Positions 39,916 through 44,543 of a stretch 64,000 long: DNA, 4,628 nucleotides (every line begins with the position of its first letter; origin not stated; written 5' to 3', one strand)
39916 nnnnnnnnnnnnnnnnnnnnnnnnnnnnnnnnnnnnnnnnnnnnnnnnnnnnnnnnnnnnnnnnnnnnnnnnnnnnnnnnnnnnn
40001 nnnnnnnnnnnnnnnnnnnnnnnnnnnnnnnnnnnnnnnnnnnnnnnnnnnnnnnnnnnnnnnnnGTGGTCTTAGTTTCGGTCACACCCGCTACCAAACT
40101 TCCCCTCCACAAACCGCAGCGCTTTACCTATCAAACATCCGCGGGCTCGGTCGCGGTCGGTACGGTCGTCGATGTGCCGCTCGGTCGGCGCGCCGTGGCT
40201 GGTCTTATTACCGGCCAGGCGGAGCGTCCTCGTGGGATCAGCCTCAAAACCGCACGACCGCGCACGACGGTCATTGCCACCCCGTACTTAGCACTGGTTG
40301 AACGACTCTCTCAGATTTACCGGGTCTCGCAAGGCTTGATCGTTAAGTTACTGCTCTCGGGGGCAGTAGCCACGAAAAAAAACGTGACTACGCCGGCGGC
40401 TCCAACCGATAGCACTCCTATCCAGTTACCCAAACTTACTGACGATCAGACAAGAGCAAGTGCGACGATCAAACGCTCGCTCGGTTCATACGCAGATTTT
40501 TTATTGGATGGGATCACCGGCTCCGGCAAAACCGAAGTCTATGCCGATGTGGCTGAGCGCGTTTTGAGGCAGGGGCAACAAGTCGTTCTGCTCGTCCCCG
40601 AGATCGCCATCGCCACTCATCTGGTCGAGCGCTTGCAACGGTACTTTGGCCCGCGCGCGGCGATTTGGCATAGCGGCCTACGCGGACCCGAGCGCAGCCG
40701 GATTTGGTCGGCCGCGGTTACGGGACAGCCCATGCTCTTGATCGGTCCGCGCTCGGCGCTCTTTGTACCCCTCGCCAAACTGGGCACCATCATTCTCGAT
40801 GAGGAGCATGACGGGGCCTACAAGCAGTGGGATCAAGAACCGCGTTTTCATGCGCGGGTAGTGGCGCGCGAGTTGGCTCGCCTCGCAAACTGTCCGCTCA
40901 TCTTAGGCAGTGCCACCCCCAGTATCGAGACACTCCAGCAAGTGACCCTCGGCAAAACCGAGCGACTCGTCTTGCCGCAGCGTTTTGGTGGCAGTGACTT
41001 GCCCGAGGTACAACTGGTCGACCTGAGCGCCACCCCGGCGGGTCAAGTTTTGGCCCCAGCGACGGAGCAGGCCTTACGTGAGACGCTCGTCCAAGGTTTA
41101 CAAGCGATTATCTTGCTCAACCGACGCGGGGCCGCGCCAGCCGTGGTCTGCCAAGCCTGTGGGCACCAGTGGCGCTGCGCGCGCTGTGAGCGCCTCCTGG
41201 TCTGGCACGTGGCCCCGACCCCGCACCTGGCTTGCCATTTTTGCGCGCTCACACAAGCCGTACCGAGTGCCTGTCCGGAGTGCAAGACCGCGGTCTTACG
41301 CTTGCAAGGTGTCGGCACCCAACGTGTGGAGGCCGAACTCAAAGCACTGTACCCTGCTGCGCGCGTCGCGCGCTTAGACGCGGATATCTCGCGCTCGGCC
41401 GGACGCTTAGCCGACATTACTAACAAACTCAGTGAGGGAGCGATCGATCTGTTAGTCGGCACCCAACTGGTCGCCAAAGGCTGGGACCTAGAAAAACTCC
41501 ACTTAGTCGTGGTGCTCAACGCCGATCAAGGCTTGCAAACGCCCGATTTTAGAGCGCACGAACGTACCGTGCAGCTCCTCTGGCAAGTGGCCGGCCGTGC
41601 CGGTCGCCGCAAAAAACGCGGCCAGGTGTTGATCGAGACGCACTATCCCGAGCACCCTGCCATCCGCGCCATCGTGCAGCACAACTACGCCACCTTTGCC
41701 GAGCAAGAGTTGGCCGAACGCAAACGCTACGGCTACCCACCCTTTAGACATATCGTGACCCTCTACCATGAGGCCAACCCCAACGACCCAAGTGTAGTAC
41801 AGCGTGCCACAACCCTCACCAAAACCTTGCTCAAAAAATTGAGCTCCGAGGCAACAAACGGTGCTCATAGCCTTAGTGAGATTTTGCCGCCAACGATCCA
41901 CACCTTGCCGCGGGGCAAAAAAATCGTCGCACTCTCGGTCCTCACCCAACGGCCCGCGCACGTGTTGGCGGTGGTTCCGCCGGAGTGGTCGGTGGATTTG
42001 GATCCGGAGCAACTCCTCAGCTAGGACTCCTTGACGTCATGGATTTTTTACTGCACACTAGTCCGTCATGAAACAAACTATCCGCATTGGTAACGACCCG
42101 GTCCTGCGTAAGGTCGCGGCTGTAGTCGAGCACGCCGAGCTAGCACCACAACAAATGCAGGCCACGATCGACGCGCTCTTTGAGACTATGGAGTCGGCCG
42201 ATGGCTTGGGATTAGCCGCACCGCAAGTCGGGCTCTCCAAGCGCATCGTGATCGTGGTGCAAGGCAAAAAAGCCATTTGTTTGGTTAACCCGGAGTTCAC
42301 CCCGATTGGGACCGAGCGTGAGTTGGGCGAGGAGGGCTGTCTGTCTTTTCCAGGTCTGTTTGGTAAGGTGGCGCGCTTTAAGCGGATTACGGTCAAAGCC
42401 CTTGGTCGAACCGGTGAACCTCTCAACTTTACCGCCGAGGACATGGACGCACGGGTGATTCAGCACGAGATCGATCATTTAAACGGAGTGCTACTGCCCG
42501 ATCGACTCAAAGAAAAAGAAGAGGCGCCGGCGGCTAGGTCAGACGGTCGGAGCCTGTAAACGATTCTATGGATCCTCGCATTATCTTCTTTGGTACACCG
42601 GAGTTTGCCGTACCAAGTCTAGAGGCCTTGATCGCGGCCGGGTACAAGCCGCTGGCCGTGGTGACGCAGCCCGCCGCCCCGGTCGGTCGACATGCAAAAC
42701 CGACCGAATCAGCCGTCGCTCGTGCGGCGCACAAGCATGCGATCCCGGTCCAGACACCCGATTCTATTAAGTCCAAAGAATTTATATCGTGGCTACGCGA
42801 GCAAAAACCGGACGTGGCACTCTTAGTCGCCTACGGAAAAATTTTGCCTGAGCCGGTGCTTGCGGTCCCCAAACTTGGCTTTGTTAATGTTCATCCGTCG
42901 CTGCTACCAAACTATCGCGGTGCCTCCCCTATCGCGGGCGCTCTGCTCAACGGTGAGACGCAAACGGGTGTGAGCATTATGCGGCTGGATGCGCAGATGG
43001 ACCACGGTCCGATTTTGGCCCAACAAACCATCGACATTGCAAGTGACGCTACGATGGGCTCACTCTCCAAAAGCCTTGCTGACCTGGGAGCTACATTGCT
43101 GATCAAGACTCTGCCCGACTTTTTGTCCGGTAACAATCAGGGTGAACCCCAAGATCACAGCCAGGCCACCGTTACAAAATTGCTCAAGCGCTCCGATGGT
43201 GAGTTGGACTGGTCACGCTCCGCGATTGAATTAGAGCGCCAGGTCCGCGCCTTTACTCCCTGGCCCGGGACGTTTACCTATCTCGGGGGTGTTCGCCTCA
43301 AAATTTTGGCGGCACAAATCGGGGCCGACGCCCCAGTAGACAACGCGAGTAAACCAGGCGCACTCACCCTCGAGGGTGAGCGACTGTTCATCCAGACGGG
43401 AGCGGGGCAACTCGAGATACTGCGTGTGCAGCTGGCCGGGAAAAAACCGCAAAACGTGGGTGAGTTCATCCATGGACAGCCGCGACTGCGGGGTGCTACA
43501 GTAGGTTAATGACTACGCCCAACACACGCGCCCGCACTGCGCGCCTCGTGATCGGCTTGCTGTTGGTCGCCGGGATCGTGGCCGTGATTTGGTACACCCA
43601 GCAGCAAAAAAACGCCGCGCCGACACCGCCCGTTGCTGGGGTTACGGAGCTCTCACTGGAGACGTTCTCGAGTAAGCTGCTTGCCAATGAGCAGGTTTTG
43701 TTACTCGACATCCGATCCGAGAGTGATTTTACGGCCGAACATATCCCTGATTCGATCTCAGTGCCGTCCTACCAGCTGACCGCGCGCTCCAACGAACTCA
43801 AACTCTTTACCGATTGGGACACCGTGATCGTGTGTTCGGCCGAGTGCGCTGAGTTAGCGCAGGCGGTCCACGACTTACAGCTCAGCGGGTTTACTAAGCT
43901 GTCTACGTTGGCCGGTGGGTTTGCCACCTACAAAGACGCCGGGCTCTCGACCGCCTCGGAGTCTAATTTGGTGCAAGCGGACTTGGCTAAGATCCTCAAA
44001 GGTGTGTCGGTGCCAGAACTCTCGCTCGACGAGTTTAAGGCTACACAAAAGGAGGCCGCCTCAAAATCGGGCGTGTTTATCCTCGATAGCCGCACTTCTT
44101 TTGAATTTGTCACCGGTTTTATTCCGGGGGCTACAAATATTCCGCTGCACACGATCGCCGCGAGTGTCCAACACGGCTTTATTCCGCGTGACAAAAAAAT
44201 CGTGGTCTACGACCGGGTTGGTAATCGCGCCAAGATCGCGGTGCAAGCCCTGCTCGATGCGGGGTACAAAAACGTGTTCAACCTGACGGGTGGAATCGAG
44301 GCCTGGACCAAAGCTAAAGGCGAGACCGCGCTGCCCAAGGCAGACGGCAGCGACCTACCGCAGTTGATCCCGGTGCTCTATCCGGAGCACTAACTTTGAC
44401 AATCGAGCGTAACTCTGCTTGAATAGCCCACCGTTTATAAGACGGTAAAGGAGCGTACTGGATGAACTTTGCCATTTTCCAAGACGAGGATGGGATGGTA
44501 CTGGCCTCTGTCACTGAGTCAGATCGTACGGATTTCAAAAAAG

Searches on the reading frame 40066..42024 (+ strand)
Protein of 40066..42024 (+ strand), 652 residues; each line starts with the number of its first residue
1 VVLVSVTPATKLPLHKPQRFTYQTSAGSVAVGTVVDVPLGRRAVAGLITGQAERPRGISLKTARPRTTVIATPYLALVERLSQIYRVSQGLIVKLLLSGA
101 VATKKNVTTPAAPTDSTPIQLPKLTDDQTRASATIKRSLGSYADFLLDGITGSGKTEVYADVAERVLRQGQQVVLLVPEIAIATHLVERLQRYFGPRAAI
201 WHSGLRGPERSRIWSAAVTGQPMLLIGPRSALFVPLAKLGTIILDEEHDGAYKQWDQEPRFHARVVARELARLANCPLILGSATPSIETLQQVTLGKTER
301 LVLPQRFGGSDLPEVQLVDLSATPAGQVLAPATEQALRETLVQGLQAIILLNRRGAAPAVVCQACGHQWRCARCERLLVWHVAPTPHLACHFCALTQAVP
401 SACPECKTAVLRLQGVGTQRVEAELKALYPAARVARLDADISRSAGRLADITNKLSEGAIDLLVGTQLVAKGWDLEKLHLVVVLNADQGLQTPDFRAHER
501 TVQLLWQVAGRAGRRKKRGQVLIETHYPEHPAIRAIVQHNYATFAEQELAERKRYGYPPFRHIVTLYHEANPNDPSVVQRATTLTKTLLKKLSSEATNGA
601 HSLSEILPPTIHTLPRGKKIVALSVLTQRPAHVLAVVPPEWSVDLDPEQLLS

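Call 8: search_protein_families(library=pfam, proteins=[window:40066-42024:+], max_evalue=0.001)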
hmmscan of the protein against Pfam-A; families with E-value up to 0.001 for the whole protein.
window:40066-42024:+ (652 aa): 4 families
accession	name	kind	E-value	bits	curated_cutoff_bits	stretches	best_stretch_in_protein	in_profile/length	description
PF00270.35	DEAD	-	7.2e-15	55.6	26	1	127-292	3-166/167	DEAD/DEAH box helicase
PF04851.21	ResIII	-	6.1e-10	39.7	22.5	1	123-286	3-163/164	Type III restriction enzyme, res subunit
PF00271.37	Helicase_C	-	1.3e-07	32.3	23.5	1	431-515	39-109/110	Helicase conserved C-terminal domain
PF17764.6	PriA_3primeBD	-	5e-06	26.7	22.7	1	12-97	4-95/96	3'DNA-binding domain (3'BD)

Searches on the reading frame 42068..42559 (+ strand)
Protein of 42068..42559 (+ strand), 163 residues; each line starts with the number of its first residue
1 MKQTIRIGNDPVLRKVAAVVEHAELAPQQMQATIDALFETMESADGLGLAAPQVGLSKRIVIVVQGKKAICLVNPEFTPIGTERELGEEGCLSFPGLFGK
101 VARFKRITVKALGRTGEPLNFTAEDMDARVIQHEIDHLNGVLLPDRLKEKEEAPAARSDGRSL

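Call 9: search_protein_families(library=pfam, proteins=[window:42068-42559:+], max_evalue=0.001)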
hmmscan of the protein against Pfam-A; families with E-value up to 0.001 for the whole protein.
window:42068-42559:+ (163 aa): 1 family
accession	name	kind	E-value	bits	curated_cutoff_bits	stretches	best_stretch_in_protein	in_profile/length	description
PF01327.26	Pep_deformylase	-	3.1e-45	154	22.8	1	4-151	3-154/156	Polypeptide deformylase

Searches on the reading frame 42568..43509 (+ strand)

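Call 8: search_protein_families(library=pfam, proteins=[window:42568-43509:+], max_evalue=0.001)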
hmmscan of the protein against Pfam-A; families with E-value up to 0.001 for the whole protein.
window:42568-43509:+ (313 aa): 2 families
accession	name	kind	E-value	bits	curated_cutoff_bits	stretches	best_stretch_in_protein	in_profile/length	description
PF00551.24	Formyl_trans_N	-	3.5e-39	134.9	26.1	1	4-181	2-180/181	Formyl transferase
PF02911.23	Formyl_trans_C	-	7.6e-23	81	21.1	1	206-304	2-99/100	Formyl transferase, C-terminal domain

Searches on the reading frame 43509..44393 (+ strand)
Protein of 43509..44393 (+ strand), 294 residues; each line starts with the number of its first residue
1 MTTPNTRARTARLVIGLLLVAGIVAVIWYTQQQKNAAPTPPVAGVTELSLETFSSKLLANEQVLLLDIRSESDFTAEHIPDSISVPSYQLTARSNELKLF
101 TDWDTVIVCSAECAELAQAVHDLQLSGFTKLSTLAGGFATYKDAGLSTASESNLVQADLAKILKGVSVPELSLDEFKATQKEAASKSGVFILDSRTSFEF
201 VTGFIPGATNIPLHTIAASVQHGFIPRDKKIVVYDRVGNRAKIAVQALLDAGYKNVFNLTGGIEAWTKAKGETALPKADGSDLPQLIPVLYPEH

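Call 9: search_protein_families(library=pfam, proteins=[window:43509-44393:+], max_evalue=0.001)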
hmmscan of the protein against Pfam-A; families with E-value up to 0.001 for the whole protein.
window:43509-44393:+ (294 aa): 1 family
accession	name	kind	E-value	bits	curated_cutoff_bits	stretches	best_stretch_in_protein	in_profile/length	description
PF00581.25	Rhodanese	-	3.8e-31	108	22.2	2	179-268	8-101/102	Rhodanese-like domain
